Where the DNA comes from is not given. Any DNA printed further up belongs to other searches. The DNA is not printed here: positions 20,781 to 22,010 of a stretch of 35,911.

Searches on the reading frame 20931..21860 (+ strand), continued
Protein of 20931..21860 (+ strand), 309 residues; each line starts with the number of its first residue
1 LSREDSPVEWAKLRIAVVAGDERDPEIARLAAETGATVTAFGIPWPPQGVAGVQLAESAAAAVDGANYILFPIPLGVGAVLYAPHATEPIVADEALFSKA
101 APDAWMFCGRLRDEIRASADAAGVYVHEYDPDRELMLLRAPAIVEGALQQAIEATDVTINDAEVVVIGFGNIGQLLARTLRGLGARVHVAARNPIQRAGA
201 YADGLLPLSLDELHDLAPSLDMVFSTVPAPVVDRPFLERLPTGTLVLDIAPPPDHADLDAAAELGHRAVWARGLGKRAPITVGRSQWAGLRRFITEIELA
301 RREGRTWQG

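Call 39: search_dna_similar(query=window:20931-21860:+, collection=plasmids, mode=protein, max_evalue=1e-20, max_rows=30)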
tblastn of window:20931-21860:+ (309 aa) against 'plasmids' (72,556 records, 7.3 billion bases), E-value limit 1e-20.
Records with a match: 14; places in all: 14; records where one place covers at least 80% of the query: 14.
Best place of each record, by identity: <60% 14.
By first word of the organism name: Aminobacter 10; Shinella 3; Phyllobacterium 1.
By predicted mobility (MOB-suite, as given by PLSDB): non-mobilizable 12; conjugative 2.
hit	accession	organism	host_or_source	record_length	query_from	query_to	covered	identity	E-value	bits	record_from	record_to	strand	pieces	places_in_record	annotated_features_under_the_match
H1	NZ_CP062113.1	Aminobacter sp. SR38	bacterial pure culture,soil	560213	2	297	96%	48.0%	5e-57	205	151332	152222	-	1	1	dipicolinate synthase subunit DpsA | NAD/NADP octopine/nopaline dehydrogenase family protein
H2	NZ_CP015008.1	Aminobacter aminovorans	cell culture,soil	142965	8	307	97%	47.0%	9e-55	198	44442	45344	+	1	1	dipicolinate synthase subunit DpsA | amidohydrolase family protein | NAD/NADP octopine/nopaline dehydrogenase family protein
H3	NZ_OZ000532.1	Shinella sp. WSC3-e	-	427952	5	297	95%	48.1%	2e-55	200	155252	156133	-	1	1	dipicolinate synthase subunit DpsA | NAD/NADP octopine/nopaline dehydrogenase family protein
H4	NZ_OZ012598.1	Shinella sp. WSD5-1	-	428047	5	297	95%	48.1%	2e-55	200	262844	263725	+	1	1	dipicolinate synthase subunit DpsA | NAD/NADP octopine/nopaline dehydrogenase family protein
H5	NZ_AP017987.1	Aminobacter sp. SS-2016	Lotus japoicus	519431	8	297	94%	48.6%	2e-56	203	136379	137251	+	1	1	dipicolinate synthase subunit DpsA | NAD/NADP octopine/nopaline dehydrogenase family protein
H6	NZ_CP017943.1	Phyllobacterium zundukense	Oxytropis triphylla,cell culture,root ...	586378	5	307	98%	46.2%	7e-54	196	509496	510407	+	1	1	dipicolinate synthase subunit DpsA | amidohydrolase family protein | NAD/NADP octopine/nopaline dehydrogenase family protein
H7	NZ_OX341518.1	Aminobacter niigataensis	-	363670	8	307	97%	46.7%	1e-54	197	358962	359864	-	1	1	dipicolinate synthase subunit DpsA | amidohydrolase family protein | NAD/NADP octopine/nopaline dehydrogenase family protein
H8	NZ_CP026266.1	Aminobacter sp. MSH1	bacterial isolate,soil from courtyard ...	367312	8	307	97%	46.7%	1e-53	195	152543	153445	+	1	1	dipicolinate synthase subunit DpsA | amidohydrolase family protein | NAD/NADP octopine/nopaline dehydrogenase family protein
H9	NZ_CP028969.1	Aminobacter sp. MSH1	Soil,Dichlobenil-treated soil sampled ...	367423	8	307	97%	46.7%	1e-53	195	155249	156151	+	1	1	dipicolinate synthase subunit DpsA | amidohydrolase family protein | NAD/NADP octopine/nopaline dehydrogenase family protein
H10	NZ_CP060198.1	Aminobacter sp. MDW-2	cell culture,soil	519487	2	297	96%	47.3%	4e-56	202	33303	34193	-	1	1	dipicolinate synthase subunit DpsA | NAD/NADP octopine/nopaline dehydrogenase family protein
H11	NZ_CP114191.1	Aminobacter sp. NyZ550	-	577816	2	297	96%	47.3%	3e-55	200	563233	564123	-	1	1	dipicolinate synthase subunit DpsA | NAD/NADP octopine/nopaline dehydrogenase family protein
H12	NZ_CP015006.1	Aminobacter aminovorans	cell culture,soil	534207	2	297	96%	47.3%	3e-55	200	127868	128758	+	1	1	dipicolinate synthase subunit DpsA | NAD/NADP octopine/nopaline dehydrogenase family protein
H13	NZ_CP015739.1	Shinella sp. HZN7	-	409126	5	297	95%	47.6%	1e-54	198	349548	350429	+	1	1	dipicolinate synthase subunit DpsA | NAD/NADP octopine/nopaline dehydrogenase family protein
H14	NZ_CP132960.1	Aminobacter niigataensis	cell culture,sediment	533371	2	297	96%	47.0%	3e-54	197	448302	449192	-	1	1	dipicolinate synthase subunit DpsA | NAD/NADP octopine/nopaline dehydrogenase family protein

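Call 41: get_annotated_region(hit=H8, flank=12000)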
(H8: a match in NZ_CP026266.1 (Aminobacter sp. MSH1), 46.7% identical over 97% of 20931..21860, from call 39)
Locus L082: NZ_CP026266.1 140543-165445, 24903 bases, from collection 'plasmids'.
description: Aminobacter sp. MSH1 plasmid pAM01, complete sequence
organism: Aminobacter sp. MSH1 (NCBI taxid 374606)
taxonomy: Bacteria; Pseudomonadota; Alphaproteobacteria; Hyphomicrobiales; Phyllobacteriaceae; Aminobacter; Aminobacter sp. MSH1
host: -; source: bacterial isolate,soil from courtyard of a former plant nursery located above a BAM-contaminated aquifer; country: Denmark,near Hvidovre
typing (MOB-suite, as given by PLSDB): non-mobilizable
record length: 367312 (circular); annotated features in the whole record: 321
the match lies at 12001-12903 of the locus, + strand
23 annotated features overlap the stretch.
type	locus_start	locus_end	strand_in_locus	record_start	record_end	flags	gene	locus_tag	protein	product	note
CDS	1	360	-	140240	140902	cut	folE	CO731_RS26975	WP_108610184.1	GTP cyclohydrolase I FolE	GO:0042559 - pteridine-containing compound biosynthetic process [Evidence IEA]; GO:0046654 - tetrahydrofolate ...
CDS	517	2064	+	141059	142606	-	-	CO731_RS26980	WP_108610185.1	FAD-dependent oxidoreductase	-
CDS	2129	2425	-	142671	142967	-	-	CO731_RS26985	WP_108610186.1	hypothetical protein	-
CDS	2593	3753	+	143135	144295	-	-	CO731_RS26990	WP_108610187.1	enolase C-terminal domain-like protein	-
CDS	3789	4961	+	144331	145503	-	-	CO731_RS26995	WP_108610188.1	Xaa-Pro peptidase family protein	GO:0006508 - proteolysis [Evidence IEA]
CDS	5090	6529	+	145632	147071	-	-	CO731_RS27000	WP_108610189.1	amidohydrolase family protein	-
CDS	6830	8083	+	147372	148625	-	-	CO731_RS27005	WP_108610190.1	D-amino acid dehydrogenase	-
CDS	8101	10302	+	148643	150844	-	-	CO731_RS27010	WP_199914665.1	malate synthase G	GO:0006097 - glyoxylate cycle [Evidence IEA]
CDS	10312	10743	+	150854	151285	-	-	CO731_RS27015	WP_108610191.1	heme-binding protein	-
CDS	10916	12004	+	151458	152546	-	-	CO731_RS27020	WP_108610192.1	NAD/NADP octopine/nopaline dehydrogenase family protein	-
CDS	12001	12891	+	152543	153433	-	-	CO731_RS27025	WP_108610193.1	dipicolinate synthase subunit DpsA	-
CDS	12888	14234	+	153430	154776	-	-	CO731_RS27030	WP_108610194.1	amidohydrolase family protein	-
CDS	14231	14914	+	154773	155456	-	-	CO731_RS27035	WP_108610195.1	resolvase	-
CDS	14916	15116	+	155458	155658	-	-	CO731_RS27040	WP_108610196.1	2-hydroxymuconate tautomerase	GO:0006725 - cellular aromatic compound metabolic process [Evidence IEA]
CDS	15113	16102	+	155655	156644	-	-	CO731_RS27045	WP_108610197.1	isochorismatase family protein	-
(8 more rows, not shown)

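Call 46: get_annotated_region(hit=H1, flank=12000)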
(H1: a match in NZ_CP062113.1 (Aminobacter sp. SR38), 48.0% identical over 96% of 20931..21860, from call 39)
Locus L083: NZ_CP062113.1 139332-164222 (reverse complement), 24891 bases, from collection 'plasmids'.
description: Aminobacter sp. SR38 plasmid pSR1, complete sequence
organism: Aminobacter sp. SR38 (NCBI taxid 2774562)
taxonomy: Bacteria; Pseudomonadota; Alphaproteobacteria; Hyphomicrobiales; Phyllobacteriaceae; Aminobacter; Aminobacter sp. SR38
host: -; source: bacterial pure culture,soil; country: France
typing (MOB-suite, as given by PLSDB): non-mobilizable
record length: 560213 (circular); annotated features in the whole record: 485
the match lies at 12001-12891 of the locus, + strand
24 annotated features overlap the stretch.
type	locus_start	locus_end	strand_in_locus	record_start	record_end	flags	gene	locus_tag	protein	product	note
CDS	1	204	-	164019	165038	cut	tauA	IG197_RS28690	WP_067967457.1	taurine ABC transporter substrate-binding protein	GO:0015734 - taurine transport [Evidence IEA]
CDS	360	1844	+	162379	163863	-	-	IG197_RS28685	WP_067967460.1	PLP-dependent aminotransferase family protein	-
CDS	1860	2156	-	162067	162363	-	-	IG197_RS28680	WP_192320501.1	hypothetical protein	-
CDS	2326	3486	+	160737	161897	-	-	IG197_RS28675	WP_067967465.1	enolase C-terminal domain-like protein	-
CDS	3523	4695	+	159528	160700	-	-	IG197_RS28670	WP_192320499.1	Xaa-Pro peptidase family protein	GO:0006508 - proteolysis [Evidence IEA]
CDS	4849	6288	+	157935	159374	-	-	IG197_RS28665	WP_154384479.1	amidohydrolase family protein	-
CDS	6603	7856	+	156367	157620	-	-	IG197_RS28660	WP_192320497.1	D-amino acid dehydrogenase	-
CDS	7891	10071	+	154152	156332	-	-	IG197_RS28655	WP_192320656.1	malate synthase G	GO:0006097 - glyoxylate cycle [Evidence IEA]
CDS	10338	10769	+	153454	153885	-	-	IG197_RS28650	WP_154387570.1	heme-binding protein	-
CDS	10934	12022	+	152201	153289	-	-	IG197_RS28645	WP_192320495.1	NAD/NADP octopine/nopaline dehydrogenase family protein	-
CDS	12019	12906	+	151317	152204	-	-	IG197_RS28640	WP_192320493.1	dipicolinate synthase subunit DpsA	-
CDS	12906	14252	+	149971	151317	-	-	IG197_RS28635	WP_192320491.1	amidohydrolase family protein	-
CDS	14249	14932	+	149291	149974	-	-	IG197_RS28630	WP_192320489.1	resolvase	-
CDS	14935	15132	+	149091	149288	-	-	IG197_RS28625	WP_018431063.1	2-hydroxymuconate tautomerase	GO:0006725 - cellular aromatic compound metabolic process [Evidence IEA]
CDS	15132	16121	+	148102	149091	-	-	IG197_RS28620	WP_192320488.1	isochorismatase family protein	-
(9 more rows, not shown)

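Call 47: get_annotated_region(hit=H13, flank=12000)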
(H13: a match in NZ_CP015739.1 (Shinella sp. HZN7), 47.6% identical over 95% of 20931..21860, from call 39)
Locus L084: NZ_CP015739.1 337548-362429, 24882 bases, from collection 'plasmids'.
description: Shinella sp. HZN7 plasmid pShin-03, complete sequence
organism: Shinella sp. HZN7 (NCBI taxid 879274)
taxonomy: Bacteria; Pseudomonadota; Alphaproteobacteria; Hyphomicrobiales; Rhizobiaceae; Shinella; Shinella sp. HZN7
host: -; source: -; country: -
typing (MOB-suite, as given by PLSDB): non-mobilizable
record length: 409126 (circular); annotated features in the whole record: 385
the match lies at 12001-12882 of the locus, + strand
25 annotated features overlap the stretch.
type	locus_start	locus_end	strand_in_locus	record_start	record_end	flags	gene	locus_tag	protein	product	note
CDS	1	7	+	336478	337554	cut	ugpC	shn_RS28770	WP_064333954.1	sn-glycerol-3-phosphate ABC transporter ATP-binding protein UgpC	-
CDS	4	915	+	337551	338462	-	-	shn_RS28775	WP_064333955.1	sugar kinase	-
CDS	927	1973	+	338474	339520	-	-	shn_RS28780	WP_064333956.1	tagatose 1,6-diphosphate aldolase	-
CDS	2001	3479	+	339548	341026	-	-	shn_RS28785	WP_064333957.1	NAD-dependent succinate-semialdehyde dehydrogenase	-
CDS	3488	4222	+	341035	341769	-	-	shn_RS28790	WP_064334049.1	SDR family oxidoreductase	-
CDS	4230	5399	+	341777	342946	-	-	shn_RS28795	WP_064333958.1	mandelate racemase/muconate lactonizing enzyme family protein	-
CDS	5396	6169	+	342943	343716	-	-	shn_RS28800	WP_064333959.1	TSUP family transporter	-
CDS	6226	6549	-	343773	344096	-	-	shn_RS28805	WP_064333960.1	hypothetical protein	-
CDS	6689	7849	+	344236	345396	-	-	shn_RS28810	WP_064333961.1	enolase C-terminal domain-like protein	-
CDS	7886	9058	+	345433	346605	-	-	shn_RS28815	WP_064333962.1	Xaa-Pro peptidase family protein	GO:0006508 - proteolysis [Evidence IEA]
CDS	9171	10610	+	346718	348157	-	-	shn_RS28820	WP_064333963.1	amidohydrolase family protein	-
CDS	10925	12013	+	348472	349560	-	-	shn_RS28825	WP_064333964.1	NAD/NADP octopine/nopaline dehydrogenase family protein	-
CDS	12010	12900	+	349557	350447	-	-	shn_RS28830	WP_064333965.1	dipicolinate synthase subunit DpsA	-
CDS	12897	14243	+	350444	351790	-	-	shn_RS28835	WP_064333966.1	amidohydrolase family protein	-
CDS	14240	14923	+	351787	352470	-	-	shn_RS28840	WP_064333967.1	hypothetical protein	-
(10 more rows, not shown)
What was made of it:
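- The Aminobacter and Shinella regions examined also carry RidA, cytosine deaminase and PntAB; the two Aminobacter regions also carry D-amino-acid dehydrogenase and malate synthase G (calls 39, 41, 46, 47). Stops and starts overlap in the plasmid versions (calls 41, 46, 47). DadA and RidA are present in the plasmid operons (calls 41, 46, 47).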

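Call 48: search_protein_families(library=pfam, proteins=[L084:14240-14923:+, L084:15122-16111:+, L084:9171-10610:+, L084:12897-14243:+, L084:19088-20086:+, L084:20420-21415:+, L084:6226-6549:-, L084:14925-15122:+], max_evalue=0.01)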
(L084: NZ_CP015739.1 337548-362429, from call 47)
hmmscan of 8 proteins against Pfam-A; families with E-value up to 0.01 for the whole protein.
L084:14240-14923:+ (227 aa): 0 families

L084:15122-16111:+ (329 aa): 7 families
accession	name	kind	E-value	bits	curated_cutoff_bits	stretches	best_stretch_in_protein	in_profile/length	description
PF00857.26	Isochorismatase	-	9.1e-36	124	27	1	11-196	1-171/175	Isochorismatase domain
PF00903.31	Glyoxalase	-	2.9e-15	57.1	20.6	1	217-322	3-121/121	Glyoxalase/Bleomycin resistance protein/Dioxygenase superfamily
PF12681.13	Glyoxalase_2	-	1.9e-06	28.2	30.1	1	219-322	4-113/118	Glyoxalase-like domain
PF22677.2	Ble-like_N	-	2.1e-05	24.6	24.5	1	220-243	6-29/41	Bleomycin resistance protein-like N-terminal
PF18029.7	Glyoxalase_6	-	3.8e-05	24.7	23.6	1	223-321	6-104/106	Glyoxalase-like domain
PF13669.12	Glyoxalase_4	-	7.9e-05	23.4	27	0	218-296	2-92/109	Glyoxalase/Bleomycin resistance protein/Dioxygenase superfamily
PF13468.12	Glyoxalase_3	-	0.0058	17.1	25.1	0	218-245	3-30/176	Glyoxalase-like domain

L084:9171-10610:+ (479 aa): 3 families
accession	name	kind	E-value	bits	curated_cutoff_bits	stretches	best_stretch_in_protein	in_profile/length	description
PF01979.26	Amidohydro_1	-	8.5e-55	186.8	25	1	62-431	2-344/345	Amidohydrolase family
PF07969.17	Amidohydro_3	-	1.5e-19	71.3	29.7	1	266-433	304-472/472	Amidohydrolase family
PF22039.1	HUTI_composite_bact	-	0.00034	20.6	25.5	1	26-46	3-23/26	Imidazolonepropionase-like composite domain, bacteria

L084:12897-14243:+ (448 aa): 2 families
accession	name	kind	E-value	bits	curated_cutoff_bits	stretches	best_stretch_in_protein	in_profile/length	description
PF01979.26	Amidohydro_1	-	2.2e-19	70.3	25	1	52-427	1-345/345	Amidohydrolase family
PF07969.17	Amidohydro_3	-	2.1e-15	57.6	29.7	2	44-88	1-46/472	Amidohydrolase family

L084:19088-20086:+ (332 aa): 2 families
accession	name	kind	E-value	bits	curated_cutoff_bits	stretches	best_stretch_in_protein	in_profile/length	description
PF02492.25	cobW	-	3.8e-40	137.8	20.7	1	13-190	1-175/180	CobW/HypB/UreG, nucleotide-binding domain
PF07683.19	CobW_C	-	6e-22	77.8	22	1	234-324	1-90/94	Cobalamin synthesis protein cobW C-terminal domain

L084:20420-21415:+ (331 aa): 2 families
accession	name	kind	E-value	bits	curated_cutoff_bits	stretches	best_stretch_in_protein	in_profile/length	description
PF09084.16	NMT1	-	5.2e-33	115.2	20.5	1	47-256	6-216/216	NMT1/THI5 like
PF12974.12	Phosphonate-bd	-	0.0064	16.3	27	1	73-244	40-218/242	ABC transporter, phosphonate, periplasmic substrate-binding protein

L084:6226-6549:- (107 aa): 0 families

L084:14925-15122:+ (65 aa): 2 families
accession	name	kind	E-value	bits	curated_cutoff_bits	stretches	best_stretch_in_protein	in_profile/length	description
PF01361.26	Tautomerase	-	2.4e-17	63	22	1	2-56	1-55/60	Tautomerase enzyme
PF14552.11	Tautomerase_2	-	1.2e-08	35.4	28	1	4-52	32-80/82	Tautomerase enzyme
